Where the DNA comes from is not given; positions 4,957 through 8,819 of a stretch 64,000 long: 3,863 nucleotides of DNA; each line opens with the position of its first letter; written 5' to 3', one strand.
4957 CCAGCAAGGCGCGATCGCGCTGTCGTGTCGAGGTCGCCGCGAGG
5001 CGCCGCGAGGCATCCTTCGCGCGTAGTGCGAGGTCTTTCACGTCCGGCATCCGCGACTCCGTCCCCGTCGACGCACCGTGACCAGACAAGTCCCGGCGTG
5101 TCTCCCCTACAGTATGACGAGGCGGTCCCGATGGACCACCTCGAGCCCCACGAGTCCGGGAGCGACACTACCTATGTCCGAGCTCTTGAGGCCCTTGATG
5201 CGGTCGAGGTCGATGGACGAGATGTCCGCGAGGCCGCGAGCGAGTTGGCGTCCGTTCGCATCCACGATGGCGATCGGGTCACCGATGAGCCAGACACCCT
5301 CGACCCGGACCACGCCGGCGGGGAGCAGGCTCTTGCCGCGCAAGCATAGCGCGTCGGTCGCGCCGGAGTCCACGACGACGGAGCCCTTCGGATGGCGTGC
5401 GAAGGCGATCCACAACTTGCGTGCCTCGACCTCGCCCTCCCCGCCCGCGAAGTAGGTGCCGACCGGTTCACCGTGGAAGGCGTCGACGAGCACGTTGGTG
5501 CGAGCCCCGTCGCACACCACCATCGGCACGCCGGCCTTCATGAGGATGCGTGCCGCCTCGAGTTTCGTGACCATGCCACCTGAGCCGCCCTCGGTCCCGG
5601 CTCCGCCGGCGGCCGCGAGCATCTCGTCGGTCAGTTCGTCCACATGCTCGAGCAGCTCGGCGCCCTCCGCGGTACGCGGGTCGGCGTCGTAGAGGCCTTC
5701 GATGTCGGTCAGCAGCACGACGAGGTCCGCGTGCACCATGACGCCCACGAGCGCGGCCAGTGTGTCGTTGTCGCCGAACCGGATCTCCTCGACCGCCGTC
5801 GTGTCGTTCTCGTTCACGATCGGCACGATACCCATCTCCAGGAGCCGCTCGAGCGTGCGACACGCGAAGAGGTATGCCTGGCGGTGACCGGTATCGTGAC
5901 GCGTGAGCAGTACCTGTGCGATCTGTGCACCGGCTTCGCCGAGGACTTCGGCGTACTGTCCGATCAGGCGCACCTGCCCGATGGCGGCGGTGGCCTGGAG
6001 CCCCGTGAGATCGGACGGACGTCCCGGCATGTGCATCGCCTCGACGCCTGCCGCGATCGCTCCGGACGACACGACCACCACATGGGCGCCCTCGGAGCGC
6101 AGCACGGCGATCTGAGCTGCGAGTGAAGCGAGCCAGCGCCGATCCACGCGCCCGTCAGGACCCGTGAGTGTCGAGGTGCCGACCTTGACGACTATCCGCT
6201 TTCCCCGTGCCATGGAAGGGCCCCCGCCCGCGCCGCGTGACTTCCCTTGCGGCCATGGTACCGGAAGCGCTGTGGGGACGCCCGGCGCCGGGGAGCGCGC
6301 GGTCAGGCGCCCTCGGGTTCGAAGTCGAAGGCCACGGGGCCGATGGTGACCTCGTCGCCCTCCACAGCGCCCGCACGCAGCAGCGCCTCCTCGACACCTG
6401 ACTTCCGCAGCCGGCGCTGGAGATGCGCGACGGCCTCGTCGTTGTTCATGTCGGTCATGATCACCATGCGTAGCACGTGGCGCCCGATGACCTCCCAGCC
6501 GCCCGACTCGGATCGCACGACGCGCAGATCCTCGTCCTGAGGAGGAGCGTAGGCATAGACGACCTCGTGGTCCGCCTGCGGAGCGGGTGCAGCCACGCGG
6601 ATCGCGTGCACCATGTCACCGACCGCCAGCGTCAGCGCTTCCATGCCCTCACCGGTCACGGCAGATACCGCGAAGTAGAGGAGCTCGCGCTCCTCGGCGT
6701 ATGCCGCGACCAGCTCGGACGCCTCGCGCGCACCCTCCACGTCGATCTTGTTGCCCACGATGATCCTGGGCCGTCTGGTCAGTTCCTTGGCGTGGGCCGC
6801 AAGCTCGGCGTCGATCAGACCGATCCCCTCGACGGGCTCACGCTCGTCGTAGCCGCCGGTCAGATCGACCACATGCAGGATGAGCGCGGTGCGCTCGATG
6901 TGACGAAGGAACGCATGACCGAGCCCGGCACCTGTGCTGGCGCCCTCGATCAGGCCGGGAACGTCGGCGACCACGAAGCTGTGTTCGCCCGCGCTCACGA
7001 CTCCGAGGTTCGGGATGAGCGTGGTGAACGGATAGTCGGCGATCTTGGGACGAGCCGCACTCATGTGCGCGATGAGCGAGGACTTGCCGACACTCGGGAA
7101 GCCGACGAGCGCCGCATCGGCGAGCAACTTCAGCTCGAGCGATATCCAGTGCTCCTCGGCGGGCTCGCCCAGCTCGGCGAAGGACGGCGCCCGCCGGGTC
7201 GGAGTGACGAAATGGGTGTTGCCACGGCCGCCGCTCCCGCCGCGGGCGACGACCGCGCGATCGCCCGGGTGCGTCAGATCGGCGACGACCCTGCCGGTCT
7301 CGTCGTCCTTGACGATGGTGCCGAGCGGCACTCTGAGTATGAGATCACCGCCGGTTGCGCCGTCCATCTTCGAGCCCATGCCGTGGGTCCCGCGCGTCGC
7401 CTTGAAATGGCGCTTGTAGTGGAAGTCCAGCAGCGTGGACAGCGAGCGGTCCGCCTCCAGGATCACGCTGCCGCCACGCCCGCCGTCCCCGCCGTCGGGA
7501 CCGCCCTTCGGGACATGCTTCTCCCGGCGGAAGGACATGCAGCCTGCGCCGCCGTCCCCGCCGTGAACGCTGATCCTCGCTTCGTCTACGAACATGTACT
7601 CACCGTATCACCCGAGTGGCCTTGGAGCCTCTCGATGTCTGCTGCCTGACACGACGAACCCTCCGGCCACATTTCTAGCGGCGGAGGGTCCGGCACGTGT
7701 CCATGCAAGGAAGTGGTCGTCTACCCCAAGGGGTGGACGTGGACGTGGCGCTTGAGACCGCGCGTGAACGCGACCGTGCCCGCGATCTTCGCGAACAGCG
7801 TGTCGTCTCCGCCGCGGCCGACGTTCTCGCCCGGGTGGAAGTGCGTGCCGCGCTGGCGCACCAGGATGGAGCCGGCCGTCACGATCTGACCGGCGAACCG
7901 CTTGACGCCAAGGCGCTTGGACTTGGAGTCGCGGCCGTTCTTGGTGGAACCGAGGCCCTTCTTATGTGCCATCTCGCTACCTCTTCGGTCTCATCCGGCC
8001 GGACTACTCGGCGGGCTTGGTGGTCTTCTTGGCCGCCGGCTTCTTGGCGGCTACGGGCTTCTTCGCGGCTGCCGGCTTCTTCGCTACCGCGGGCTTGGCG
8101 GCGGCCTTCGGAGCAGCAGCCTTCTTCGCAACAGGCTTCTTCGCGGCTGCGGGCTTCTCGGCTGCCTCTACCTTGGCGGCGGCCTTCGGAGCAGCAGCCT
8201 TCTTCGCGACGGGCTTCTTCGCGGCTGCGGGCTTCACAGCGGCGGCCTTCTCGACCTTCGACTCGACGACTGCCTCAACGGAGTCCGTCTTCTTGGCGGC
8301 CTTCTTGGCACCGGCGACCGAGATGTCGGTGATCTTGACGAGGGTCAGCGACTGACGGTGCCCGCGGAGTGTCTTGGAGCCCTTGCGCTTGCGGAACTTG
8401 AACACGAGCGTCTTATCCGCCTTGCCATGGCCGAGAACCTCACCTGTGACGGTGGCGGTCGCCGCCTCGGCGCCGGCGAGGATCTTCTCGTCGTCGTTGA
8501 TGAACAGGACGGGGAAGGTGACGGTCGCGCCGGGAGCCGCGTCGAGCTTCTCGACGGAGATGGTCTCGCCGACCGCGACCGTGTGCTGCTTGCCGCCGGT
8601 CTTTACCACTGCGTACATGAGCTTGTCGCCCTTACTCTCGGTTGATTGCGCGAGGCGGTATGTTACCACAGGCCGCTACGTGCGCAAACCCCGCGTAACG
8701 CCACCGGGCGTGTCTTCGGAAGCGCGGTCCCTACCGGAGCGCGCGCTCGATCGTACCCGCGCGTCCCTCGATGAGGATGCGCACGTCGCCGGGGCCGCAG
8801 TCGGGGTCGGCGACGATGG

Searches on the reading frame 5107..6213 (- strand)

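Call 53: search_protein_families(library=pfam, proteins=[window:5107-6213:-])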
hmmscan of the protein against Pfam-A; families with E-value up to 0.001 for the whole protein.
window:5107-6213:- (368 aa): 2 families
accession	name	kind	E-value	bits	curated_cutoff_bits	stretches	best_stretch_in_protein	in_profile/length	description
PF00696.33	AA_kinase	-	6.8e-43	147.5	24.9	1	5-235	1-234/234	Amino acid kinase family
PF01472.26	PUA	-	6.7e-17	61.6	24.8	1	277-347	1-70/74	PUA domain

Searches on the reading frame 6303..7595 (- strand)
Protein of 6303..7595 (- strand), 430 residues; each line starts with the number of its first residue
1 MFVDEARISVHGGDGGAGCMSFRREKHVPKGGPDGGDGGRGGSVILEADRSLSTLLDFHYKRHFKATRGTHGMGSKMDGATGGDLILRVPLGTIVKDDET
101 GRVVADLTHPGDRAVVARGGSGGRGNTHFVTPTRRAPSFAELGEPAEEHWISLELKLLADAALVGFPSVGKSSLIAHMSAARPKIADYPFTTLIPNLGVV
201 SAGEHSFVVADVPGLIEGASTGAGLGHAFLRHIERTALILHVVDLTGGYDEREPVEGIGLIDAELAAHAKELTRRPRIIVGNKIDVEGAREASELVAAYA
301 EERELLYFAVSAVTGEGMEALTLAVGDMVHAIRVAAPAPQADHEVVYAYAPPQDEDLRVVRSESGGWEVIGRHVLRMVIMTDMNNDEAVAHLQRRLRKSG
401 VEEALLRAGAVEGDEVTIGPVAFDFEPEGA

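Call 53: search_protein_families(library=pfam, proteins=[window:6303-7595:-])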
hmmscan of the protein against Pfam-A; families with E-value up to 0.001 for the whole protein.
window:6303-7595:- (430 aa): 5 families
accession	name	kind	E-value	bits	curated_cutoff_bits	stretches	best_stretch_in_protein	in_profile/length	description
PF01018.28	GTP1_OBG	-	1.9e-64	216.4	27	1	3-157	1-155/155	GTP1/OBG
PF01926.29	MMR_HSR1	-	3.8e-24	85.4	21.9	1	161-283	2-113/113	50S ribosome-binding GTPase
PF09269.16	DUF1967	-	1.7e-20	73.3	27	1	361-425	6-70/70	Domain of unknown function (DUF1967)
PF02421.24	FeoB_N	-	3e-07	30.5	27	1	161-244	3-87/156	Ferrous iron transport protein B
PF00071.28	Ras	-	7.1e-05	22.9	21.6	0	266-321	98-152/162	Ras family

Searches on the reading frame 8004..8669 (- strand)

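Call 53: search_protein_families(library=pfam, proteins=[window:8004-8669:-])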
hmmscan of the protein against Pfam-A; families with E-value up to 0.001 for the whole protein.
window:8004-8669:- (221 aa): 1 family
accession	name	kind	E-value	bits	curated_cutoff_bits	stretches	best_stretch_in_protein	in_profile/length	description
PF00829.26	Ribosomal_L21p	-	5e-29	100.9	27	1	18-116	1-99/99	Ribosomal prokaryotic L21 protein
